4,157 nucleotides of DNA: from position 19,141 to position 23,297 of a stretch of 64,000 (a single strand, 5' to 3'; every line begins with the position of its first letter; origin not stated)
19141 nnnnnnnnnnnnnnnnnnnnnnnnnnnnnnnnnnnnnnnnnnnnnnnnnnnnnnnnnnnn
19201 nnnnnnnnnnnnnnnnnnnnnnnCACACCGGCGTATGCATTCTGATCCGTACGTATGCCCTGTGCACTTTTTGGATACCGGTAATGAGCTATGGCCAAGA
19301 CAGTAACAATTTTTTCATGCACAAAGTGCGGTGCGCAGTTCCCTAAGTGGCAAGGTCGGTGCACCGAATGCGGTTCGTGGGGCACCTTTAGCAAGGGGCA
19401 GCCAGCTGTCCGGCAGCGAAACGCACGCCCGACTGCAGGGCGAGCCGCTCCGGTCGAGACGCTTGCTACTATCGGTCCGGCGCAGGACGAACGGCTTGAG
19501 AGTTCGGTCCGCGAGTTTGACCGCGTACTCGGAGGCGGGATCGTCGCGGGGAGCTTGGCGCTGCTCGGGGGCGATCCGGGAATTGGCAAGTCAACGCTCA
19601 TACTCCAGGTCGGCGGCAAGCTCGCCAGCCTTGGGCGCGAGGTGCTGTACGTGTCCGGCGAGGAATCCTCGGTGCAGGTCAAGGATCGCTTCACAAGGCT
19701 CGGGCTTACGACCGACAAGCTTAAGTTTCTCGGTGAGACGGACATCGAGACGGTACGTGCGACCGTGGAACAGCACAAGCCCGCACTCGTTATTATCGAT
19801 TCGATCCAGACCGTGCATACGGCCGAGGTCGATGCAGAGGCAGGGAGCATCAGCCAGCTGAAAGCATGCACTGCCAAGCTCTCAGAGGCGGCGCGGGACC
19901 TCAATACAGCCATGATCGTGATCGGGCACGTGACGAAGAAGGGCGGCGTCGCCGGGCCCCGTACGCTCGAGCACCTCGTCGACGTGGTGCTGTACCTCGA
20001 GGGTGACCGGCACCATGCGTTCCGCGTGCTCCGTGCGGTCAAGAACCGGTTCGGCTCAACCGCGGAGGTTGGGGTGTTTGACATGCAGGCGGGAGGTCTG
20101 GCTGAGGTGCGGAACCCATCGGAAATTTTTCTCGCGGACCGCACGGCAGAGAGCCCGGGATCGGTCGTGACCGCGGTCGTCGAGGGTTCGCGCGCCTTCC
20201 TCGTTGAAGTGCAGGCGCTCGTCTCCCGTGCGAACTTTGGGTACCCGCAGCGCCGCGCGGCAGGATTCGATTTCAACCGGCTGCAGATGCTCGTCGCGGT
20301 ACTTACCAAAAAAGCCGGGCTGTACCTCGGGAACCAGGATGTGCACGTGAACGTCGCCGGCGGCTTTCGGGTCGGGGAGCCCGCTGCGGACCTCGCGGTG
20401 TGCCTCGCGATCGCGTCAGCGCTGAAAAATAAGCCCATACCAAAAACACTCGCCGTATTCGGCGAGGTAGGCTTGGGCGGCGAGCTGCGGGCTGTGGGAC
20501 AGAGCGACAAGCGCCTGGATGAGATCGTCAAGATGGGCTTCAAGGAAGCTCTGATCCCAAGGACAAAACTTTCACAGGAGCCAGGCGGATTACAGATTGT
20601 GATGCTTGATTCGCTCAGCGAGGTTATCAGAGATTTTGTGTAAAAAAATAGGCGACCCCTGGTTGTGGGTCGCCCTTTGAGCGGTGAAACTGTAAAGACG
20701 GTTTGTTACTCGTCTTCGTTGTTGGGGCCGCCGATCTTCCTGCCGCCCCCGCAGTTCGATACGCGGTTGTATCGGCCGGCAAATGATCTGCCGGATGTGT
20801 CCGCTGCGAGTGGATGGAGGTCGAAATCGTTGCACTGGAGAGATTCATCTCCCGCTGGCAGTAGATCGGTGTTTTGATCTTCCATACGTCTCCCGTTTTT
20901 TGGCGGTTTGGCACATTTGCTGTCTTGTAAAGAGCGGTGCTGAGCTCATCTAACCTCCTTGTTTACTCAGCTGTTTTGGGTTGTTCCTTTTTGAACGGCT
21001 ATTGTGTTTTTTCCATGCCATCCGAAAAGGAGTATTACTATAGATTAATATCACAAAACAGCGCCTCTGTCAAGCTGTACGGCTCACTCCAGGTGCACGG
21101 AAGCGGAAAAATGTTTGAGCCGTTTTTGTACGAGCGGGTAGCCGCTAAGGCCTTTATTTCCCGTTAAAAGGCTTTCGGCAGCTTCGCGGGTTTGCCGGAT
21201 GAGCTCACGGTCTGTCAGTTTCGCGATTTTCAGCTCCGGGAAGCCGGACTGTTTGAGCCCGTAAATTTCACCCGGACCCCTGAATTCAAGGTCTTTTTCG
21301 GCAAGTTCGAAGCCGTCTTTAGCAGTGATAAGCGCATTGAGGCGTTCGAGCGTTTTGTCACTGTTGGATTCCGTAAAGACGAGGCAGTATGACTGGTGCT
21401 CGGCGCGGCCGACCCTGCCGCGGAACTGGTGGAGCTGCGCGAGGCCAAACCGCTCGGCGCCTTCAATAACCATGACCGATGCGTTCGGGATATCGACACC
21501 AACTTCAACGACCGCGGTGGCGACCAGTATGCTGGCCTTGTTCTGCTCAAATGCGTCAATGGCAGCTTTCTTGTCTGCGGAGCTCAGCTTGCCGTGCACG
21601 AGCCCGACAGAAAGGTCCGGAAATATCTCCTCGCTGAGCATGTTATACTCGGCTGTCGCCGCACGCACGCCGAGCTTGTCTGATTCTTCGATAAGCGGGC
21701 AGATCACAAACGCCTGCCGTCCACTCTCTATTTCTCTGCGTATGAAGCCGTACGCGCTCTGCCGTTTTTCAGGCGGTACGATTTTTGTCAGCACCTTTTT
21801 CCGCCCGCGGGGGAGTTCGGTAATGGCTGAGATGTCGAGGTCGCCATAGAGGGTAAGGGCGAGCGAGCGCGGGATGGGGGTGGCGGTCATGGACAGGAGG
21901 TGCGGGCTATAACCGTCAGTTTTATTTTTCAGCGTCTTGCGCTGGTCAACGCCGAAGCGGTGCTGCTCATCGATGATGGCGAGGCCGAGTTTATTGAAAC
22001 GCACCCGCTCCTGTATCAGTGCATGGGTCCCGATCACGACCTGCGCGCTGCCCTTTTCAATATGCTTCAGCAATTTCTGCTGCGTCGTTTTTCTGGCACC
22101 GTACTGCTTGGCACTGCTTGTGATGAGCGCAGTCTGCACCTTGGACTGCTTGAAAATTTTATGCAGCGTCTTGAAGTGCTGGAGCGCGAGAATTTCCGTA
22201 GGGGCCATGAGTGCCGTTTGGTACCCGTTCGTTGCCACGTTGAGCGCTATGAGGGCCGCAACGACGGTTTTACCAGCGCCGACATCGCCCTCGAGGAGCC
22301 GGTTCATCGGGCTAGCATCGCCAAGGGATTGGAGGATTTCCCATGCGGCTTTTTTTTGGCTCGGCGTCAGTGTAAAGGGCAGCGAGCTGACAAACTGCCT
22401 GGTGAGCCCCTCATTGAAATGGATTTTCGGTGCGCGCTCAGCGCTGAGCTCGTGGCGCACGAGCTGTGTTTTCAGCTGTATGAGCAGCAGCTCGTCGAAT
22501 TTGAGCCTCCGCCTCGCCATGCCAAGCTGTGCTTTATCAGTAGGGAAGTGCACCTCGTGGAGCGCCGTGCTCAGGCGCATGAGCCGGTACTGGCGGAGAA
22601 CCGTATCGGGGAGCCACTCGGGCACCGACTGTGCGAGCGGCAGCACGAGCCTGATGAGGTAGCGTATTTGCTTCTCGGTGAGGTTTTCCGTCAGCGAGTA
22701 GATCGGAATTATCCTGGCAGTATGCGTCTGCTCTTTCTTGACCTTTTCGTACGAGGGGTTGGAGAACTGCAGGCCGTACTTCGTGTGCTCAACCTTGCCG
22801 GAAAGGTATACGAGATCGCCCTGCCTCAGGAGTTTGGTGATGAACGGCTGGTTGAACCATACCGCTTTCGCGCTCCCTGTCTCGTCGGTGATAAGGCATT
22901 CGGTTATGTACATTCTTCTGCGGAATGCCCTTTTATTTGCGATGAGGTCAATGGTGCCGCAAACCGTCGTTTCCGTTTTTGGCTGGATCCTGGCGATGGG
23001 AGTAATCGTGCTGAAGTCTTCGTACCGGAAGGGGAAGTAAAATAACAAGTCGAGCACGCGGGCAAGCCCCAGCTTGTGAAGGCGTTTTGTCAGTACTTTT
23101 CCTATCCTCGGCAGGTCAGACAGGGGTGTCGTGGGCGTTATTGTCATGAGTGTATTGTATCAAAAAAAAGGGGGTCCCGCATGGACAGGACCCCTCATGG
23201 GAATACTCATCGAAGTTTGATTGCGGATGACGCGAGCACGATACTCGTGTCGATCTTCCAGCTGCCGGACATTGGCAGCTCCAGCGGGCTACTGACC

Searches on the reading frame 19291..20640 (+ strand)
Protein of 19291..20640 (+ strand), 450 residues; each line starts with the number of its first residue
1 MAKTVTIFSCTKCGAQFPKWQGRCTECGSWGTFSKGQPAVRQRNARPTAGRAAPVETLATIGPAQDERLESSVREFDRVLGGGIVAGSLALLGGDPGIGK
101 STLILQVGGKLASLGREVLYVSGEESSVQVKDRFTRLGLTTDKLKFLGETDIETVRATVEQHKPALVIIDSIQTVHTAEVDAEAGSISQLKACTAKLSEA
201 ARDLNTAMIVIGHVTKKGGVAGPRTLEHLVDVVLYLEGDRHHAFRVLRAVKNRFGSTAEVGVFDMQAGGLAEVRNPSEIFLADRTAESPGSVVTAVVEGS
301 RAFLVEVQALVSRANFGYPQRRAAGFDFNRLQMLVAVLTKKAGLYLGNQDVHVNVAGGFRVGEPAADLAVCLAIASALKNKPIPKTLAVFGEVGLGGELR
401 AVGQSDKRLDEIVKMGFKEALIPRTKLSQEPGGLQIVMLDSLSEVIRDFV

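Call 25: search_protein_families(library=pfam, proteins=[window:19291-20640:+], max_evalue=0.001)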
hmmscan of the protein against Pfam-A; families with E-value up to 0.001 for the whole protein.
window:19291-20640:+ (450 aa): 8 families
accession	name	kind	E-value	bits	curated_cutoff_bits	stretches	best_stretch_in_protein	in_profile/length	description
PF13481.12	AAA_25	-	7.4e-19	68.6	27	1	64-218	10-194/195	AAA domain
PF06745.19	ATPase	-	7.4e-15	55.4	26.6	1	71-145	3-78/231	KaiC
PF18073.7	Zn_ribbon_LapB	-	1.2e-08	34.9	25.7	1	8-34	1-27/28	Rubredoxin metal binding domain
PF03796.21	DnaB_C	-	4.1e-08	33.4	27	0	70-134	3-67/255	DnaB-like helicase C terminal domain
PF05362.19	Lon_C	-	1e-06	28.9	21.1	1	347-425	92-171/205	Lon protease (S16) C-terminal proteolytic domain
PF13541.12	ChlI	-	9.8e-06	25.9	27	1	340-425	34-120/121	Subunit ChlI of Mg-chelatase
PF00004.35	AAA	-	0.00014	22.8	21.2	1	91-212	2-106/131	ATPase family associated with various cellular activities (AAA)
PF13401.12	AAA_22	-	0.00018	22.3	27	1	89-189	7-109/130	AAA domain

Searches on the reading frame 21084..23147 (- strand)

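Call 25: search_protein_families(library=pfam, proteins=[window:21084-23147:-], max_evalue=0.001)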
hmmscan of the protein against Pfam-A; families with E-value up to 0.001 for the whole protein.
window:21084-23147:- (687 aa): 9 families
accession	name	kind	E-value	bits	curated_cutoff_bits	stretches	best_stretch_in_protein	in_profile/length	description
PF17191.10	RecG_wedge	-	1.3e-27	96.8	23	1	15-166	8-156/162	RecG wedge domain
PF00270.35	DEAD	-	8.6e-23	81.3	26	1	261-428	1-163/167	DEAD/DEAH box helicase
PF00271.37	Helicase_C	-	8.8e-19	68.2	23.5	1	472-582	11-109/110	Helicase conserved C-terminal domain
PF04851.21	ResIII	-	2.4e-13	50.8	22.5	1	259-424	3-162/164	Type III restriction enzyme, res subunit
PF19833.4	RecG_dom3_C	-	1.2e-09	38.6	26.8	1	610-680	2-76/87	ATP-dependent DNA helicase RecG, domain 3, C-terminal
PF01336.31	tRNA_anti-codon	-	1.7e-08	34.7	27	1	61-135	2-74/75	OB-fold nucleic acid binding domain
PF22590.2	Cas3-like_C_2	-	3.3e-07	31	27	1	494-583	12-105/106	CRISPR-associated nuclease/helicase Cas3, C-terminal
PF00176.29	SNF2-rel_dom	-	2.1e-06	27.5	24.9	1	279-429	16-168/290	SNF2-related domain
PF13604.12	AAA_30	-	0.00013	22.2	27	1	260-407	2-109/191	AAA domain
